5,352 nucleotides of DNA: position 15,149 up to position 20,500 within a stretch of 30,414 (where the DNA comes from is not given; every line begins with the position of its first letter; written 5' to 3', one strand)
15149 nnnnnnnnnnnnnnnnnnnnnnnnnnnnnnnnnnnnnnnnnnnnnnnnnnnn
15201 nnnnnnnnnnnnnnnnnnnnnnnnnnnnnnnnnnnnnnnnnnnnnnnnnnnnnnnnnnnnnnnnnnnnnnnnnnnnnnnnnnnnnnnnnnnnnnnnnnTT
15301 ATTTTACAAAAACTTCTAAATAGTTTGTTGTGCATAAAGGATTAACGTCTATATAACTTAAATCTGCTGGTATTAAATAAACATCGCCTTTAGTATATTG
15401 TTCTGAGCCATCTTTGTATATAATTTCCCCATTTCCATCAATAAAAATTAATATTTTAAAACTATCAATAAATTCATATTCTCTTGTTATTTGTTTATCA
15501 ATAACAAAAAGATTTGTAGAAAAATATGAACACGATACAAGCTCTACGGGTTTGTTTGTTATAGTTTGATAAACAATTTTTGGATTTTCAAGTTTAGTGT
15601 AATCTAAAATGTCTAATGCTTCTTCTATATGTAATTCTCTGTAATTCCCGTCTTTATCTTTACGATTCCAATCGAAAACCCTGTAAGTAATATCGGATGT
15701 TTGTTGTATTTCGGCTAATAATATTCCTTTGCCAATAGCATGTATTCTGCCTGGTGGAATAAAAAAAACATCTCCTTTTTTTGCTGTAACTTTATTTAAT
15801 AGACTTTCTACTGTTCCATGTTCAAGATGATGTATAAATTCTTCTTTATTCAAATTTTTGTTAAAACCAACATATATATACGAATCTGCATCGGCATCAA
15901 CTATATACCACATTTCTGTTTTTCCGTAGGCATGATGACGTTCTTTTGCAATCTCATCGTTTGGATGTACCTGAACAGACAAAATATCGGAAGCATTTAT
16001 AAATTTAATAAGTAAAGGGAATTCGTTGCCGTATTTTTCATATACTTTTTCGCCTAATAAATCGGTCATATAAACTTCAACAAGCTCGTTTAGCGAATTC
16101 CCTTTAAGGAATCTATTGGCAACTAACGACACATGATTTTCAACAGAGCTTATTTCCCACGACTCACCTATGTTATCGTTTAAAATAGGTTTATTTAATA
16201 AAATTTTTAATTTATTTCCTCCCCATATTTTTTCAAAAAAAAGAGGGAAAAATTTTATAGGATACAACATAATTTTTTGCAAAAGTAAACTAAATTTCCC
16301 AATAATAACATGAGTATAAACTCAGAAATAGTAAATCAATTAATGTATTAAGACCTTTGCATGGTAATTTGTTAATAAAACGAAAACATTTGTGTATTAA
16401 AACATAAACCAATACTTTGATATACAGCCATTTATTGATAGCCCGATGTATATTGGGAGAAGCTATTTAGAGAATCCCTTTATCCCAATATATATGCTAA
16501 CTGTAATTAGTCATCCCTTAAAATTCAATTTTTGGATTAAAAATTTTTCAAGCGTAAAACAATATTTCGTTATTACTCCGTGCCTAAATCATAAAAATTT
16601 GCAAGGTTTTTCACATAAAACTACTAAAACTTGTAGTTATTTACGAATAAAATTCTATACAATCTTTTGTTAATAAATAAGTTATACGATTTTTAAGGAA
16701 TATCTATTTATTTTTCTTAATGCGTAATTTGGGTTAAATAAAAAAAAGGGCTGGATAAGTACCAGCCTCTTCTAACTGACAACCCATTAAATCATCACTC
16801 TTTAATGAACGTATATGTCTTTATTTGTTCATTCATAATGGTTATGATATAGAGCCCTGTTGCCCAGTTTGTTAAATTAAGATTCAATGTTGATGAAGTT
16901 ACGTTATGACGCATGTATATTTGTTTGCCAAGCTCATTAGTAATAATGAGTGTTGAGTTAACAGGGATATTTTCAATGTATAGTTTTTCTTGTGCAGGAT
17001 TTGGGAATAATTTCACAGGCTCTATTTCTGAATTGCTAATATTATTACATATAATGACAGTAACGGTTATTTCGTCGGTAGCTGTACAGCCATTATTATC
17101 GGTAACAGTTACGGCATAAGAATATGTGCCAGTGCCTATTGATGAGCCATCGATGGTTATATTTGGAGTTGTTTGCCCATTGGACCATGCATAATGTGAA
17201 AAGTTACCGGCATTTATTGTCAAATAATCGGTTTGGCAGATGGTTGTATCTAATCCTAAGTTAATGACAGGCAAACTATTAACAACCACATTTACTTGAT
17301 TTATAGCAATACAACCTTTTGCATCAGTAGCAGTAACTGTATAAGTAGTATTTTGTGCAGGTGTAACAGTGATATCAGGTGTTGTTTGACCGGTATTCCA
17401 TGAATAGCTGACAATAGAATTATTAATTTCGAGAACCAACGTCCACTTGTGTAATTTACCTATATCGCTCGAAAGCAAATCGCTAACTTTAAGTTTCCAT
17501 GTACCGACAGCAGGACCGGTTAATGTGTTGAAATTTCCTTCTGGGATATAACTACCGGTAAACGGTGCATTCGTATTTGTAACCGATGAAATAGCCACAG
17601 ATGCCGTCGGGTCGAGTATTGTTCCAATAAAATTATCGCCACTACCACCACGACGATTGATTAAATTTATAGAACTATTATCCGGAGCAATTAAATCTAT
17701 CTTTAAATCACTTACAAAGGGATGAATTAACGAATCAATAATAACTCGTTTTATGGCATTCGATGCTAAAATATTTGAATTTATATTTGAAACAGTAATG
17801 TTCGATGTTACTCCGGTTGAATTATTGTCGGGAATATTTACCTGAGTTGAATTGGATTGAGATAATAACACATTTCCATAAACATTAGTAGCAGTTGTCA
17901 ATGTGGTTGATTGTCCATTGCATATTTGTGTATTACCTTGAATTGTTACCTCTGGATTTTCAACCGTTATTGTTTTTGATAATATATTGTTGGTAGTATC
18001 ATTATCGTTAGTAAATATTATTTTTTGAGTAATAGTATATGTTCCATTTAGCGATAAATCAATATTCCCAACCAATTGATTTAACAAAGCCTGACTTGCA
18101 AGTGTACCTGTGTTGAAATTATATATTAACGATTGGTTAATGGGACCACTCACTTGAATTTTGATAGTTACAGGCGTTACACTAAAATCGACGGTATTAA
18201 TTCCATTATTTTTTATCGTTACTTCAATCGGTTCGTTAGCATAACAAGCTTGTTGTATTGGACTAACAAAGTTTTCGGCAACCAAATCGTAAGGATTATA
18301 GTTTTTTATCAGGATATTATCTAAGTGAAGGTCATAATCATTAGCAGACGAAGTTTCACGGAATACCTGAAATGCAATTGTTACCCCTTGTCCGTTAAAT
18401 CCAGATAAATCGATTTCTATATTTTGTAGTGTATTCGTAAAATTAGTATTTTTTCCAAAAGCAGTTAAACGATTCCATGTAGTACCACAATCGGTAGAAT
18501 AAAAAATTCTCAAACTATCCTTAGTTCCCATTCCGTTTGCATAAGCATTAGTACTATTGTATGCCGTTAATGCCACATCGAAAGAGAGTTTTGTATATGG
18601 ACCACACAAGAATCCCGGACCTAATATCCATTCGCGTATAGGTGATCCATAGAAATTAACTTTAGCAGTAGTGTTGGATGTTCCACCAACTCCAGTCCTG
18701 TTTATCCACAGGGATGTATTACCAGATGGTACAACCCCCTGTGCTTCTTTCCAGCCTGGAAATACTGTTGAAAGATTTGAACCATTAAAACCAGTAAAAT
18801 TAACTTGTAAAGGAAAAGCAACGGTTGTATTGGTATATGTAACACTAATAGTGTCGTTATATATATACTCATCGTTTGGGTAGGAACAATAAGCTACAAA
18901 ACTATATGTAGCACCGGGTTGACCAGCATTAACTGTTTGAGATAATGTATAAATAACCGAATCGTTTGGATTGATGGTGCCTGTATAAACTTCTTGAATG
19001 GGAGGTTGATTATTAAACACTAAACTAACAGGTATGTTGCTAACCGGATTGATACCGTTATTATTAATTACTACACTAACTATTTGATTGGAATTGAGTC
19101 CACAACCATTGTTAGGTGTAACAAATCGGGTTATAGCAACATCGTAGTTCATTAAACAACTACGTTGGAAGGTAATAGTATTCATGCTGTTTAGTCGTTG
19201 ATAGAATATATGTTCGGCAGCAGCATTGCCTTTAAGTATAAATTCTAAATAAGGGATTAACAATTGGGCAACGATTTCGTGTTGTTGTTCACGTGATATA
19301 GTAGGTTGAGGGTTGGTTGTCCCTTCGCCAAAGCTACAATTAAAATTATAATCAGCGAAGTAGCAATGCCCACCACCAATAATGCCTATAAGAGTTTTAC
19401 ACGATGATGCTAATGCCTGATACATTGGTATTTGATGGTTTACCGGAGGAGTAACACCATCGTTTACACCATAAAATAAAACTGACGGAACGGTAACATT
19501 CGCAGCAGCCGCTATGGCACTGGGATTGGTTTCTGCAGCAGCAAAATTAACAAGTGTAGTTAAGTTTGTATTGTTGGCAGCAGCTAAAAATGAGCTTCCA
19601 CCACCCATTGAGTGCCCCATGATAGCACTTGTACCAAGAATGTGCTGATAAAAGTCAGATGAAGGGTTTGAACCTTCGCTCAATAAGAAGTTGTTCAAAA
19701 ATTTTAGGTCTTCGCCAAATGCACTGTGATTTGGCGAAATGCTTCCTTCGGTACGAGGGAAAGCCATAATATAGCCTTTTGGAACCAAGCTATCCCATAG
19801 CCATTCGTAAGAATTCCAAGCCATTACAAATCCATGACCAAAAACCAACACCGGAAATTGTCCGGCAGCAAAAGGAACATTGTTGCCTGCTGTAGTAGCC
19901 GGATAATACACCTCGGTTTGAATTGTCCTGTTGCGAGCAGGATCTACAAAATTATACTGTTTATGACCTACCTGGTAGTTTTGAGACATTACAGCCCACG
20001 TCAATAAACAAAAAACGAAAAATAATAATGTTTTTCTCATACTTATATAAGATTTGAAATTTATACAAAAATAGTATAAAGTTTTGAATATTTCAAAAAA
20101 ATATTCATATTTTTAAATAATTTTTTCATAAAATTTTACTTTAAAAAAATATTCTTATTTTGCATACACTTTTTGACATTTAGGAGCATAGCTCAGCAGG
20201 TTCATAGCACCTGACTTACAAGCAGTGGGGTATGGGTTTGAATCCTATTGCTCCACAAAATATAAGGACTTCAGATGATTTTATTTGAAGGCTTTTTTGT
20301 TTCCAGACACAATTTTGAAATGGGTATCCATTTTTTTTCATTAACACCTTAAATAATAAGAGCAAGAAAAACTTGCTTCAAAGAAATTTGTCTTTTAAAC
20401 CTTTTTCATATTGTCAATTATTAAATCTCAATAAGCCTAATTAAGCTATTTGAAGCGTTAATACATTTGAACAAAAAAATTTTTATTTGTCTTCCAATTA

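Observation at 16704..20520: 25/26-nt inverted repeats bracket the T9SS hydrolase gene and tRNA relic: possible invertible or mobilisable cassette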

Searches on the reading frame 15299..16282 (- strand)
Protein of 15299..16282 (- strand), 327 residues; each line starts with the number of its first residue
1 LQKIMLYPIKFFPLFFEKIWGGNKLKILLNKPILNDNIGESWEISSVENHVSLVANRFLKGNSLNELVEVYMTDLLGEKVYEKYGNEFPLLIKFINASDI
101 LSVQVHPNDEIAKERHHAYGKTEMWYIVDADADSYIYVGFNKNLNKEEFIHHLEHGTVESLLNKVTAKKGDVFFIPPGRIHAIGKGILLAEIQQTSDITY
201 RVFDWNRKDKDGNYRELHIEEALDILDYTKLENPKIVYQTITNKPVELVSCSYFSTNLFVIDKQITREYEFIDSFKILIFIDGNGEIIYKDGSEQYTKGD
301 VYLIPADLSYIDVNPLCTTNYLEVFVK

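Call 18: search_protein_families(library=pfam, proteins=[window:15299-16282:-])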
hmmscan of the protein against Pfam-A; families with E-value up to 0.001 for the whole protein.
window:15299-16282:- (327 aa): 4 families
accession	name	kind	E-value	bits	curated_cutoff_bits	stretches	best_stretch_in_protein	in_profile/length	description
PF20511.4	PMI_typeI_cat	-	4.4e-11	43.5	22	1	16-118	9-113/143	Phosphomannose isomerase type I, catalytic domain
PF21621.3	MPI_cupin_dom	-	3.7e-08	33.7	27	1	247-313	4-68/79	Mannose-6-phosphate isomerase, cupin domain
PF07883.17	Cupin_2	-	6.6e-06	26.2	27.2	0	156-183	27-56/70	Cupin domain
PF02311.25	AraC_binding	-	3.7e-05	23.9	21.1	0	149-183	25-61/135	AraC-like ligand binding domain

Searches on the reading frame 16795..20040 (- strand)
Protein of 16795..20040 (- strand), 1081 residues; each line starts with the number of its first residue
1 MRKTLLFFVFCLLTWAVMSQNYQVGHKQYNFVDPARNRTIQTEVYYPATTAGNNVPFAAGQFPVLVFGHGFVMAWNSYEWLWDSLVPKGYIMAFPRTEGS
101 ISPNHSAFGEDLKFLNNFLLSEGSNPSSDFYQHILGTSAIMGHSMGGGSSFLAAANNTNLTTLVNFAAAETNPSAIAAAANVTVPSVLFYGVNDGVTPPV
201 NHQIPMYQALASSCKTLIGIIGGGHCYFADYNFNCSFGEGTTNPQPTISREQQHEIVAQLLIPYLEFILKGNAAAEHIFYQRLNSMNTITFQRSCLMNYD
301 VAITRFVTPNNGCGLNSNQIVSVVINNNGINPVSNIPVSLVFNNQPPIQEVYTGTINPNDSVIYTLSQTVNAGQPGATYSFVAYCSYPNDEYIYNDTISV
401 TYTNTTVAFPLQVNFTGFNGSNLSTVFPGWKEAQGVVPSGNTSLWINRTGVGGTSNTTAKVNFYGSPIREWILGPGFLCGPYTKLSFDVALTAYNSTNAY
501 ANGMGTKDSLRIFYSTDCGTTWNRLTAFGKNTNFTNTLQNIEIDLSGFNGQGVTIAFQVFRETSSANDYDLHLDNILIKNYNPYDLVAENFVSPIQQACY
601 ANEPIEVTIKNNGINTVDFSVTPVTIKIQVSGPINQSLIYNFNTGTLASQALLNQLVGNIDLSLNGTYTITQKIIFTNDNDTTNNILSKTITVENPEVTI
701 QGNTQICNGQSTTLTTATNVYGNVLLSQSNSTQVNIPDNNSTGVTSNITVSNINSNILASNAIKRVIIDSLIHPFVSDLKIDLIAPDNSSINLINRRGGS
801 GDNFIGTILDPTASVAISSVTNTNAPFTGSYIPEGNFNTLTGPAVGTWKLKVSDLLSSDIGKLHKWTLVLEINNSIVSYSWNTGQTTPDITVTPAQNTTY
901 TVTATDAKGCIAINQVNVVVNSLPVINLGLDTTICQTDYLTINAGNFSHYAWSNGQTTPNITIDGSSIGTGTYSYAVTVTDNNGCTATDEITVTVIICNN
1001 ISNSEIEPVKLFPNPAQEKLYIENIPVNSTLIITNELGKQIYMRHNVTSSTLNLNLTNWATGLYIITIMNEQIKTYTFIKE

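Call 18: search_protein_families(library=pfam, proteins=[window:16795-20040:-])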
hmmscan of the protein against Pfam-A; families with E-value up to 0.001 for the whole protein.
window:16795-20040:- (1081 aa): 7 families
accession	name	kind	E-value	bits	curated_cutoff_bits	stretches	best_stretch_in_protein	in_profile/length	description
PF12740.14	PETase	-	1.5e-16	61.1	28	1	43-232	43-218/263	PET hydrolase-like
PF01483.27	P_proprotein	-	5.2e-10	39.7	21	1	771-869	10-85/86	Proprotein convertase P-domain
PF07224.18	Chlorophyllase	-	3.9e-09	36.2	26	1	55-190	35-169/301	Chlorophyllase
PF18962.6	Por_Secre_tail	-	1.2e-08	35.6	27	1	1011-1075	1-69/75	Secretion system C-terminal sorting domain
PF22352.2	K319L-like_PKD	-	1.1e-07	32.2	27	1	945-995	26-84/84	K319L-like, PKD domain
PF12146.15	Hydrolase_4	-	5.9e-05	22.9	27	0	175-230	183-237/239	Serine aminopeptidase, S33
PF12695.13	Abhydrolase_5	-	0.00053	20.2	27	0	139-233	60-148/164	Alpha/beta hydrolase family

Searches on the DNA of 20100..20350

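Call 51: search_rna_families(source=window, start=20100, end=20350, threshold=gathering, show_alignments=1)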
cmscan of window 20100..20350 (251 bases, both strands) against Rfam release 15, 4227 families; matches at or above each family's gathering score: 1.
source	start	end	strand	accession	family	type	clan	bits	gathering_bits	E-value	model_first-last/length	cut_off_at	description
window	20182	20256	+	RF00005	tRNA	Gene; tRNA;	CL00001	43.4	29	2.5e-08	1-71/71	no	tRNA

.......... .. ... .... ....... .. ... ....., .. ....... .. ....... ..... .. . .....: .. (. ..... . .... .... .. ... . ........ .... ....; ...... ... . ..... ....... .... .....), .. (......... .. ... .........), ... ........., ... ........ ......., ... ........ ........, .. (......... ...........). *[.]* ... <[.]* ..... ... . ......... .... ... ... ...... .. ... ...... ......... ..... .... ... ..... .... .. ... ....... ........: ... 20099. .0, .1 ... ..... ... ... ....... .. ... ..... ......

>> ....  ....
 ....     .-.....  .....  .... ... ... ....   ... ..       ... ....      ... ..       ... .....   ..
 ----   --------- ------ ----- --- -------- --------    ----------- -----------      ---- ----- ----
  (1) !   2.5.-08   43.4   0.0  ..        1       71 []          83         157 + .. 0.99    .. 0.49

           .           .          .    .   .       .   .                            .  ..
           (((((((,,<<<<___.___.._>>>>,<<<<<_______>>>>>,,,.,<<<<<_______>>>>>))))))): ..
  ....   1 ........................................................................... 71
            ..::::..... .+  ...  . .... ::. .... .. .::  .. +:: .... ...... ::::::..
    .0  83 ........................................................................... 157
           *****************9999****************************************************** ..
